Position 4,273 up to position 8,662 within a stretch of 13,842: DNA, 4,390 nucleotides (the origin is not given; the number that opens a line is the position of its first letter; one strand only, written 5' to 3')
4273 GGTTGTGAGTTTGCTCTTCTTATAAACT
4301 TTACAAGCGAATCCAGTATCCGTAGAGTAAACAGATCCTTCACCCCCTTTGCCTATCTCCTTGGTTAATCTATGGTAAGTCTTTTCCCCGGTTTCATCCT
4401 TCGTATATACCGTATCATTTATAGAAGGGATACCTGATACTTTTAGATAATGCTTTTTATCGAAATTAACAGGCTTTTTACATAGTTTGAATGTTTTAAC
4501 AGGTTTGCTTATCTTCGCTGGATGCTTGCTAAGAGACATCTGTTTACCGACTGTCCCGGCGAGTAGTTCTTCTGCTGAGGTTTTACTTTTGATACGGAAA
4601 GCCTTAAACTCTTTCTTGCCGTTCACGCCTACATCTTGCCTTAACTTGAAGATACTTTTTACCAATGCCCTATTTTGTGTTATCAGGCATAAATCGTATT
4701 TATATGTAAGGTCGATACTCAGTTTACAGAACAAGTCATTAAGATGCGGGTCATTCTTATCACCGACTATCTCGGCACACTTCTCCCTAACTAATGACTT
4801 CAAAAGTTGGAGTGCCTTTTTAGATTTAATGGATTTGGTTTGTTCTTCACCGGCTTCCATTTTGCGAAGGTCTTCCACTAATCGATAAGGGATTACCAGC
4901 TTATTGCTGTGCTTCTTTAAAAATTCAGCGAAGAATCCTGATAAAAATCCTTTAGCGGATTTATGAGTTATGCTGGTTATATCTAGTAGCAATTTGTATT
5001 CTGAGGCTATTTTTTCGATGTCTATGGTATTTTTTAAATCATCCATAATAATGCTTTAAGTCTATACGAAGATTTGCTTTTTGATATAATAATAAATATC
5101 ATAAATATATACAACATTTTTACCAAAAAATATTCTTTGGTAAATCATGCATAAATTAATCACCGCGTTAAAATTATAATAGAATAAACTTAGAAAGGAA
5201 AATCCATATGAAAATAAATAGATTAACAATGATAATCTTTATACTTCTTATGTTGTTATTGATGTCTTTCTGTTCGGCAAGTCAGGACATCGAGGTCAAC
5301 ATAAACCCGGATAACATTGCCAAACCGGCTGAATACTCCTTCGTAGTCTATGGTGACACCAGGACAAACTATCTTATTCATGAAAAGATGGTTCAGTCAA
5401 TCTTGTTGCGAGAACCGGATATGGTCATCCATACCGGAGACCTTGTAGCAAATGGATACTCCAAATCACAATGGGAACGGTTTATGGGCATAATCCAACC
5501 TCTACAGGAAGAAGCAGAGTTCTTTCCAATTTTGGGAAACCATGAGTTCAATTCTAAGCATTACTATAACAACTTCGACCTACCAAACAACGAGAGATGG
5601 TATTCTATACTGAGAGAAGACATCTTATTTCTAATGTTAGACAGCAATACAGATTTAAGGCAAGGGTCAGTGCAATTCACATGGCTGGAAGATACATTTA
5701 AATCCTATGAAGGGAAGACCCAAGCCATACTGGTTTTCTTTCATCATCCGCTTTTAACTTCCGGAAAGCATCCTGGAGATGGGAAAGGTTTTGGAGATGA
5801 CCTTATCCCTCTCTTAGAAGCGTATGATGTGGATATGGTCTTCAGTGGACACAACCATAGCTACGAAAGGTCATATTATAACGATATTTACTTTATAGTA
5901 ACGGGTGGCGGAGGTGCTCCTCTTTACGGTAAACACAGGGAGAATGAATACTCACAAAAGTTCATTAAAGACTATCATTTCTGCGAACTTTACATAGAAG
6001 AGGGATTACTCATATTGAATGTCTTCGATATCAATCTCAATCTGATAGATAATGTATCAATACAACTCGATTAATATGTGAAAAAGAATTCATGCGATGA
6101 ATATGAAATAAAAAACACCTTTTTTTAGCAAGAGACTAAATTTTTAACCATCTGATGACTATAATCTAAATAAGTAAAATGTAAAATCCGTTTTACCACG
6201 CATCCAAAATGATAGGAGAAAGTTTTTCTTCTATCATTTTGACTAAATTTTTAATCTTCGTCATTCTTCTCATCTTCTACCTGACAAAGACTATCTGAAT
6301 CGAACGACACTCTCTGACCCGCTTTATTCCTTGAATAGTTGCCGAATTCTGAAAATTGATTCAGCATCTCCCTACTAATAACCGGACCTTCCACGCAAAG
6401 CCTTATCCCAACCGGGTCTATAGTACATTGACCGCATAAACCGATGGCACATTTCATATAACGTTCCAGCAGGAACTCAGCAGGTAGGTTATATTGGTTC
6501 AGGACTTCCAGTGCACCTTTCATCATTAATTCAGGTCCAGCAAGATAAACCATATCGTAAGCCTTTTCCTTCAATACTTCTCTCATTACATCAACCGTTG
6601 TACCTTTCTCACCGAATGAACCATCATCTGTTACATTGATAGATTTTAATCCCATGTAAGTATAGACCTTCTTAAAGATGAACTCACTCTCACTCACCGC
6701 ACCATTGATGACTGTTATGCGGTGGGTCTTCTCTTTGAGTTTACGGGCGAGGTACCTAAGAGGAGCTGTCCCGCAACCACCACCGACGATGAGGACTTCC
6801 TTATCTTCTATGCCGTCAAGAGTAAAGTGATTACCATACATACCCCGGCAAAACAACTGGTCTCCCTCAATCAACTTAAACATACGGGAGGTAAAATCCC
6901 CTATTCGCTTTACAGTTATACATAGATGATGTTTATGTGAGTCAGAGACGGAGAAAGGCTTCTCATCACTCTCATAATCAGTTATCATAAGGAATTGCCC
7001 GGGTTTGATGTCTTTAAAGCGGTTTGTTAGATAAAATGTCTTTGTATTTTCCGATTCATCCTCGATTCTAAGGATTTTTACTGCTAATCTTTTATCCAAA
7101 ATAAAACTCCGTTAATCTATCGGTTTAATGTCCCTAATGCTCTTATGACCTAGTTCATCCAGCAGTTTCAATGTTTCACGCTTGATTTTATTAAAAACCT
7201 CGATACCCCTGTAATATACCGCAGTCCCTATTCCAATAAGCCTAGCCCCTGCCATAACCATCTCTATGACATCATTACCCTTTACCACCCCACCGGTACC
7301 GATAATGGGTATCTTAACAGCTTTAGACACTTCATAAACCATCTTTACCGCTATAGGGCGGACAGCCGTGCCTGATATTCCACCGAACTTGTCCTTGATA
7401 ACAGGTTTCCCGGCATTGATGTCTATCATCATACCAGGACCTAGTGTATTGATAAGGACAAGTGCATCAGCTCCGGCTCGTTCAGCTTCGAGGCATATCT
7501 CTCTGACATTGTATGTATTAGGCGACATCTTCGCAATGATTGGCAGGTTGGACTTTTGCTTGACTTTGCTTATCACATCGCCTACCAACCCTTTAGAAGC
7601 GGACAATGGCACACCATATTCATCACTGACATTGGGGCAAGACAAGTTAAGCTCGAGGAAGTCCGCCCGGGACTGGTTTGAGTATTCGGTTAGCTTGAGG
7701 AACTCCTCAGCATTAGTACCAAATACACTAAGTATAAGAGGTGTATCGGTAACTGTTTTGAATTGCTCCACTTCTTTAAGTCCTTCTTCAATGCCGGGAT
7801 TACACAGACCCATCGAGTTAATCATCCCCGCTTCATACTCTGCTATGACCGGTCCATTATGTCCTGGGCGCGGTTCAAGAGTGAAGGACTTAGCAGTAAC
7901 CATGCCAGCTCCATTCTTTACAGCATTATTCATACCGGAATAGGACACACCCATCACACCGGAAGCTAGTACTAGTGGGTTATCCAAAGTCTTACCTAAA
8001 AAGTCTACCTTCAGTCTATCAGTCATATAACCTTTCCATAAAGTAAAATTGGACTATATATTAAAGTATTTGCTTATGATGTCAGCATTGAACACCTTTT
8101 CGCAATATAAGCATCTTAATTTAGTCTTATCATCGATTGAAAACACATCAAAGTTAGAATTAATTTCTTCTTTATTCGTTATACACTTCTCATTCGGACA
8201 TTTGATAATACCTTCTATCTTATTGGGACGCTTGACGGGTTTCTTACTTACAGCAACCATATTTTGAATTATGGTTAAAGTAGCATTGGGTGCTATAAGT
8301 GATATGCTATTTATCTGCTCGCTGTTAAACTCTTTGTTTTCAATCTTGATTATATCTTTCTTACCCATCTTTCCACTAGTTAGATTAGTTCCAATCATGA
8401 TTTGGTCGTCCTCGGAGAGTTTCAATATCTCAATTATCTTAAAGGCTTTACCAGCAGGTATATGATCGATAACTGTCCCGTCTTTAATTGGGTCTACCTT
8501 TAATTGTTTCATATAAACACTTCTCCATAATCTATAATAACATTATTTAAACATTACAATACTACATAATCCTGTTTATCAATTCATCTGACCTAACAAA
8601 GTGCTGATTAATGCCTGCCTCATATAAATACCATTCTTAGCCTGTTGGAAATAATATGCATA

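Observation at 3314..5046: Stand-alone PIN-like + eukaryotic-like kinase fusion with a highly basic C-terminal tail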

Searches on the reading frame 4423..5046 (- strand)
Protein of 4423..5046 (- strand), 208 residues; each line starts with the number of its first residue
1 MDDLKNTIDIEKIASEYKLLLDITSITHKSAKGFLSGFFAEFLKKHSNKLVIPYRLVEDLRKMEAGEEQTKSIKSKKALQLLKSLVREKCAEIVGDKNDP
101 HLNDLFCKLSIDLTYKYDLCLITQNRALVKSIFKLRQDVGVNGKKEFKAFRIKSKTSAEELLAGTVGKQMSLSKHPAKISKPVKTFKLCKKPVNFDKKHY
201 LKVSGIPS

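Call 6: search_protein_families(library=pfam, proteins=[window:4423-5046:-], max_evalue=10)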
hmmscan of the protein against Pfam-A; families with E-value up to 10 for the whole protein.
seq(208 aa): 2 families
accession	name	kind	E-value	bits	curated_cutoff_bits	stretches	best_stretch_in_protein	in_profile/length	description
PF13638.12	PIN_4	-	0.0021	18.8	21.9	1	42-104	18-81/132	PIN domain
PF17872.7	AAA_lid_10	-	0.072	13.7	23.2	1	173-206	54-88/99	AAA lid domain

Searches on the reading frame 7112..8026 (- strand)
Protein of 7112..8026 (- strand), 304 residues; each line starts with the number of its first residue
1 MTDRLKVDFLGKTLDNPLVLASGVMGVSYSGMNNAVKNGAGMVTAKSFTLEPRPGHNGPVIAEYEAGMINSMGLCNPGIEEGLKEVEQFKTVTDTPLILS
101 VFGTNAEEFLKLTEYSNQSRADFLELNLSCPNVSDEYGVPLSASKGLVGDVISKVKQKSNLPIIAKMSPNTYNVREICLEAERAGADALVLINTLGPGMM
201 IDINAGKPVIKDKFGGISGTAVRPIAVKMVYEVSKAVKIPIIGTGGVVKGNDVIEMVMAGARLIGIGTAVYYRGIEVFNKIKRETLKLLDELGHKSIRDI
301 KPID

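Call 21: search_protein_families(library=pfam, proteins=[window:7112-8026:-], max_evalue=0.001)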
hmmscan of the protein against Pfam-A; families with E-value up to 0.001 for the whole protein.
window:7112-8026:- (304 aa): 4 families
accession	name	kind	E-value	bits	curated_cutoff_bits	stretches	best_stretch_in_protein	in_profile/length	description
PF01180.27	DHO_dh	-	1.1e-69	235.3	27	1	5-288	2-290/291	Dihydroorotate dehydrogenase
PF01207.24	Dus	-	6.8e-07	29.1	20.4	1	93-191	52-157/311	Dihydrouridine synthase (Dus)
PF01070.24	FMN_dh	-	4.1e-06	26.5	24.9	1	224-302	257-345/350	FMN-dependent dehydrogenase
PF03060.21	NMO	-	6.2e-06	26.3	28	1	85-269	53-224/331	Nitronate monooxygenase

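Call 58: find_homologous_proteins(query=window:7112-8026:-, max_evalue=1e-30)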
Query window:7112-8026:- (304 aa): 6520 proteins with E <= 1e-30 among 8000 candidates; the best 120 are listed.
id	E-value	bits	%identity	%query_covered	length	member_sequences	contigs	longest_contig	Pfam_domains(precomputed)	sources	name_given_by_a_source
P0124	1.6e-193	659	100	100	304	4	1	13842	PF01070.25,PF03060.22,PF01180.28,PF01207.24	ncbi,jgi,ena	jgi:dihydroorotate dehydrogenase (NAD+) catalytic subunit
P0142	4.8e-145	500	73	100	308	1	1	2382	PF01070.25,PF03060.22,PF01180.28,PF01207.24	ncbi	-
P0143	1.2e-144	499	73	100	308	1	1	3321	PF03060.22,PF01180.28,PF01207.24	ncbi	-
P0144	4.1e-141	488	82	88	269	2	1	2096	PF01180.28,PF01207.24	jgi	jgi:dihydroorotate dehydrogenase (NAD+) catalytic subunit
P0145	4.4e-135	468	68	100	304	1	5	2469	PF03060.22,PF01180.28,PF01207.24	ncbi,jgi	jgi:dihydroorotate dehydrogenase (NAD+) catalytic subunit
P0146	2.8e-127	442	67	100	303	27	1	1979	PF03060.22,PF01180.28,PF01207.24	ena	-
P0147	1.4e-126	440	64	100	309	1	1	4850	PF01180.28,PF01207.24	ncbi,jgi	jgi:dihydroorotate dehydrogenase (NAD+) catalytic subunit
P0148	1.9e-126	439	64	100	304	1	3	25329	PF01180.28,PF01207.24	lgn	-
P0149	1.4e-125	437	68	95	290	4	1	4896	PF01180.28,PF01207.24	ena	-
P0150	2.1e-122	426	63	100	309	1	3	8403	PF01180.28,PF01207.24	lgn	-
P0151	2.4e-120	419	63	99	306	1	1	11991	PF01180.28,PF01207.24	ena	-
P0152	3.8e-120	419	60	100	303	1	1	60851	PF01070.25,PF03060.22,PF01180.28,PF01207.24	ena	-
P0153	3.9e-120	419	63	99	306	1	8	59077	PF01180.28,PF01207.24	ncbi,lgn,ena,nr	ncbi:MAG: dihydroorotate dehydrogenase [Candidatus Cloacimonetes bacterium]|nr:dihydroorotate dehydr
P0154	2.5e-117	409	62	100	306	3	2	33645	PF01180.28,PF01207.24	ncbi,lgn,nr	ncbi:MAG: dihydroorotate dehydrogenase [Spirochaetes bacterium]|nr:dihydroorotate dehydrogenase [Spi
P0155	8.2e-117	408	62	100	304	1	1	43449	PF01180.28,PF01207.24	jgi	jgi:dihydroorotate dehydrogenase (NAD+) catalytic subunit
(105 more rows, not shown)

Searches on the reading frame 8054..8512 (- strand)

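Call 21: search_protein_families(library=pfam, proteins=[window:8054-8512:-], max_evalue=0.001)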
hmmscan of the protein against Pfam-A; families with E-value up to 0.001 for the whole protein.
window:8054-8512:- (152 aa): 2 families
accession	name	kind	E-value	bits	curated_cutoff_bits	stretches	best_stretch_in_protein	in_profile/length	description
PF01948.23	PyrI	-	1.3e-31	109.1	25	1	4-93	1-92/93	Aspartate carbamoyltransferase regulatory chain, allosteric domain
PF02748.20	PyrI_C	-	4.5e-17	62.1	23.4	1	98-146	1-48/48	Aspartate carbamoyltransferase regulatory chain, metal binding domain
